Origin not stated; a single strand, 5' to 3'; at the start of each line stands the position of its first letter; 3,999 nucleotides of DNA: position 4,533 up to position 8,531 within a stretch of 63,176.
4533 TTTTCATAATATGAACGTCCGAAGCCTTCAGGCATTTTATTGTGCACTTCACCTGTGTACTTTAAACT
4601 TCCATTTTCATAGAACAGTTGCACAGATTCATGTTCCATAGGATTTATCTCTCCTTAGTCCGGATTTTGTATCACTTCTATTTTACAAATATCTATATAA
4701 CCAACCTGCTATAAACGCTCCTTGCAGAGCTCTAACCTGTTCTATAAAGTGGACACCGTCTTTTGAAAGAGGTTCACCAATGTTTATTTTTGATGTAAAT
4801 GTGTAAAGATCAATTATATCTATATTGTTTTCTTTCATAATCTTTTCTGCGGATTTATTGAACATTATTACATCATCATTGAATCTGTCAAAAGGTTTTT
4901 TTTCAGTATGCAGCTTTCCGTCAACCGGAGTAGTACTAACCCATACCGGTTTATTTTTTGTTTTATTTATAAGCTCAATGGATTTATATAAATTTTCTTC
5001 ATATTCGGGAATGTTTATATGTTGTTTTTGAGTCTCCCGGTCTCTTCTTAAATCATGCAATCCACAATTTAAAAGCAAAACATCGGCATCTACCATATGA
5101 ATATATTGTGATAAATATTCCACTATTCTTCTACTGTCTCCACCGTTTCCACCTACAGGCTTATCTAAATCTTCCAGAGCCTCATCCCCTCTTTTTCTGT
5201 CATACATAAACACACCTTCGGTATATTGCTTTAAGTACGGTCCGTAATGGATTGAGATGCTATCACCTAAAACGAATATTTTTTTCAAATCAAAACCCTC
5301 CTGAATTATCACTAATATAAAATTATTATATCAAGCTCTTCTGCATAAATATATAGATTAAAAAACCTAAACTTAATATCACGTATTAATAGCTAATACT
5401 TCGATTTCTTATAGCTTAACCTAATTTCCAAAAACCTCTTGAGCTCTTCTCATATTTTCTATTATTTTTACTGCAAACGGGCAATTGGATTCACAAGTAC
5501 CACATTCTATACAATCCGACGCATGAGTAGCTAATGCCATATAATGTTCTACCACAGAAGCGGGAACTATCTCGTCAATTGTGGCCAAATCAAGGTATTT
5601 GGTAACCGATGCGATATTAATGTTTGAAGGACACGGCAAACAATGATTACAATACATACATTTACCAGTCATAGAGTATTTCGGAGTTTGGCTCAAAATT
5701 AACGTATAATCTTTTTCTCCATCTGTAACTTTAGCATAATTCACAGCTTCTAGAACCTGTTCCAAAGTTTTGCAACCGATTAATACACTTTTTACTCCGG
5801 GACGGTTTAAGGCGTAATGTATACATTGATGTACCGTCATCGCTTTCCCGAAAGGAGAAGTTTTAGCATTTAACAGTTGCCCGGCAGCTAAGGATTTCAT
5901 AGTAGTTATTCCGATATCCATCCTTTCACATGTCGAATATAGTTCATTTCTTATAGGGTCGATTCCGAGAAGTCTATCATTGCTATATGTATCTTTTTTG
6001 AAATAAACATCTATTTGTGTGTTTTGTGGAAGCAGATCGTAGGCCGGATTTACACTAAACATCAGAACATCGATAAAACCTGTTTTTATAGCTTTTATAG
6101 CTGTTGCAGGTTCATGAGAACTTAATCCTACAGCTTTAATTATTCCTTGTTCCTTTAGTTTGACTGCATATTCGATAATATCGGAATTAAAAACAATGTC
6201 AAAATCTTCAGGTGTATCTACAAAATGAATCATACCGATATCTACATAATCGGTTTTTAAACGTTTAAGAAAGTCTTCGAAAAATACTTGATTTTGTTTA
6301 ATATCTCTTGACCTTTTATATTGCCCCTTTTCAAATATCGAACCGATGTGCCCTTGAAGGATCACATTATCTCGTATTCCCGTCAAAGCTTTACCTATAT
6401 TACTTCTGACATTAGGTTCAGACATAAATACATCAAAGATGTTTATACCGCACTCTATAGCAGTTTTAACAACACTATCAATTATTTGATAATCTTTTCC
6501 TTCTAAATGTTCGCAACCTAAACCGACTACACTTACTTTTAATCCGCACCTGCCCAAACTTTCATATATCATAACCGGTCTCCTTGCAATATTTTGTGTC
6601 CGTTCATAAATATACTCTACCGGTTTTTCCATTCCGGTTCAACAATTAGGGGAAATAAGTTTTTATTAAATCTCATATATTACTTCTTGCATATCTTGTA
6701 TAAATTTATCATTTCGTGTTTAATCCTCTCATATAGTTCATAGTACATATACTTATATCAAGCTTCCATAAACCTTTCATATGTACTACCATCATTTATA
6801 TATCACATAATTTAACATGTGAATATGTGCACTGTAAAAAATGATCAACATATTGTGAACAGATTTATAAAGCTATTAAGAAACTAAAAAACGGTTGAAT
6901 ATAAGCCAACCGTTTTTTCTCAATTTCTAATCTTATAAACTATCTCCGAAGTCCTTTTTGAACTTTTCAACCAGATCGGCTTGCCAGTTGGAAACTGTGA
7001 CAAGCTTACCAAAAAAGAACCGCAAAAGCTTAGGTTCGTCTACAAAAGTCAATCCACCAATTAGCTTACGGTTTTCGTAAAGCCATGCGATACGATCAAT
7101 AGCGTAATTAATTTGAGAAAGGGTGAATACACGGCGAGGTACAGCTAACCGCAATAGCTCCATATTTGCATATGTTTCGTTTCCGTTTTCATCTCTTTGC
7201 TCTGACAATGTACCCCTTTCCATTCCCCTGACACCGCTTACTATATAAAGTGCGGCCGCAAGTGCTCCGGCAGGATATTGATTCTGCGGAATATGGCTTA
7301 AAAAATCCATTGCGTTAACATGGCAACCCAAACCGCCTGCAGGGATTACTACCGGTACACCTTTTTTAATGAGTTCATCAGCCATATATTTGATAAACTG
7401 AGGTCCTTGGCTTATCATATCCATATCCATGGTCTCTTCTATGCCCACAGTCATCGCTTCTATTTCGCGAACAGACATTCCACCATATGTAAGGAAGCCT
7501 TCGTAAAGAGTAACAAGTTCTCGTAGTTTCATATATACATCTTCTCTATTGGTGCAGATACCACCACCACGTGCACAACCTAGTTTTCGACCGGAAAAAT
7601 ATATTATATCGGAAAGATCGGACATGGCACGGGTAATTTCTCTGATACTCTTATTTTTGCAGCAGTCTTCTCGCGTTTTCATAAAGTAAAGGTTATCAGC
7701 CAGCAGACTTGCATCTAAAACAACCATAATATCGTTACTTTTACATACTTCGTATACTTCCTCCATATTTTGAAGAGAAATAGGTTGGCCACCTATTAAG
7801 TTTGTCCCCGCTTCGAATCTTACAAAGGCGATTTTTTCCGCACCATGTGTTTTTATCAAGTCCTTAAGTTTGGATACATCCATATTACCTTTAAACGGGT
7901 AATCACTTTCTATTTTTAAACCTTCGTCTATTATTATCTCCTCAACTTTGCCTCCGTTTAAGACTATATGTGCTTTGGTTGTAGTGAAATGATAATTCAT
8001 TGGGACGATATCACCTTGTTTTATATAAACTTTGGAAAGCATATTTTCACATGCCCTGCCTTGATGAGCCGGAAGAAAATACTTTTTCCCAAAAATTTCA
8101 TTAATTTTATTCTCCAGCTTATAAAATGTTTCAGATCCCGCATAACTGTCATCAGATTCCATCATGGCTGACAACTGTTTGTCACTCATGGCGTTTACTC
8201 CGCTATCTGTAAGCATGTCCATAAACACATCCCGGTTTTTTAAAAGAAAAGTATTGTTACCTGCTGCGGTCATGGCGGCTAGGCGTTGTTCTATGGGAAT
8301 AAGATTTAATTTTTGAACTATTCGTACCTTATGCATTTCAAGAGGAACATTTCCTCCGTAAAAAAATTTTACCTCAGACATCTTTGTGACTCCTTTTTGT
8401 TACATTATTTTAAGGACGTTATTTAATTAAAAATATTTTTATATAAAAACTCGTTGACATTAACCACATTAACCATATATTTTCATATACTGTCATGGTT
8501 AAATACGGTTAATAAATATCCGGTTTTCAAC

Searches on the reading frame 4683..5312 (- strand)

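Call 8: search_protein_families(library=pfam, proteins=[window:4683-5312:-], max_evalue=0.001)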
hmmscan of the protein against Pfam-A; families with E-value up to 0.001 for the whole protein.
window:4683-5312:- (209 aa): 2 families
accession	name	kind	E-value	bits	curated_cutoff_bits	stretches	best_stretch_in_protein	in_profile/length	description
PF00657.28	Lipase_GDSL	-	3.9e-07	30.9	23.6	1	12-191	1-198/208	GDSL-like Lipase/Acylhydrolase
PF13472.12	Lipase_GDSL_2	-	1.6e-06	29.2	32.9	1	14-189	1-171/178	GDSL-like Lipase/Acylhydrolase family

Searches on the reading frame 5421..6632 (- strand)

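Call 8: search_protein_families(library=pfam, proteins=[window:5421-6632:-], max_evalue=0.001)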
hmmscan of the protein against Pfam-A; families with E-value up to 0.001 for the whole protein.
window:5421-6632:- (403 aa): 4 families
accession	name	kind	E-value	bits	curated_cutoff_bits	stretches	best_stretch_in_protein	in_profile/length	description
PF00248.27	Aldo_ket_red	-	6.5e-19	68.5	24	1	38-304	4-278/291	Aldo/keto reductase family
PF13187.11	Fer4_9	-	2.1e-05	24.9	27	1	324-385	1-48/52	4Fe-4S dicluster domain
PF13534.11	Fer4_17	-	2.2e-05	25.4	22.2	1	324-385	1-57/61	4Fe-4S dicluster domain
PF13183.11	Fer4_8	-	0.00017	22.5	27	0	324-386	4-66/68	4Fe-4S dicluster domain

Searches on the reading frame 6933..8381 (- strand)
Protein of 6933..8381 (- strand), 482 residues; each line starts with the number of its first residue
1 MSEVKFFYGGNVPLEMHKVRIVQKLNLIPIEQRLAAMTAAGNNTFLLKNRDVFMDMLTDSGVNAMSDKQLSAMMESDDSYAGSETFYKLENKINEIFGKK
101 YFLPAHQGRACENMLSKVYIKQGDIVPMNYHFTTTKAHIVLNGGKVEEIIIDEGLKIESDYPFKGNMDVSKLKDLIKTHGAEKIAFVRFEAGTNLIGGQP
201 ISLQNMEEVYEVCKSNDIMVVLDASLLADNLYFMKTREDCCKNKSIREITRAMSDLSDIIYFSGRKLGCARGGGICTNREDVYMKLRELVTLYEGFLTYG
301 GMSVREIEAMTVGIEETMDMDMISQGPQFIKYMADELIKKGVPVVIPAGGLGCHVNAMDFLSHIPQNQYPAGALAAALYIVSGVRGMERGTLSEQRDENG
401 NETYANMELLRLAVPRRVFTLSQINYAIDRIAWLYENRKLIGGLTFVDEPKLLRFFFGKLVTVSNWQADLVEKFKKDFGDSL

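Call 8: search_protein_families(library=pfam, proteins=[window:6933-8381:-], max_evalue=0.001)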
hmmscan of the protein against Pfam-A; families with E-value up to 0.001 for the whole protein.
window:6933-8381:- (482 aa): 1 family
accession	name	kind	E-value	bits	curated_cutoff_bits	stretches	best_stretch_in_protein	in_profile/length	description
PF01212.27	Beta_elim_lyase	-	1.5e-54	185.7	27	1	55-426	1-284/288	Beta-eliminating lyase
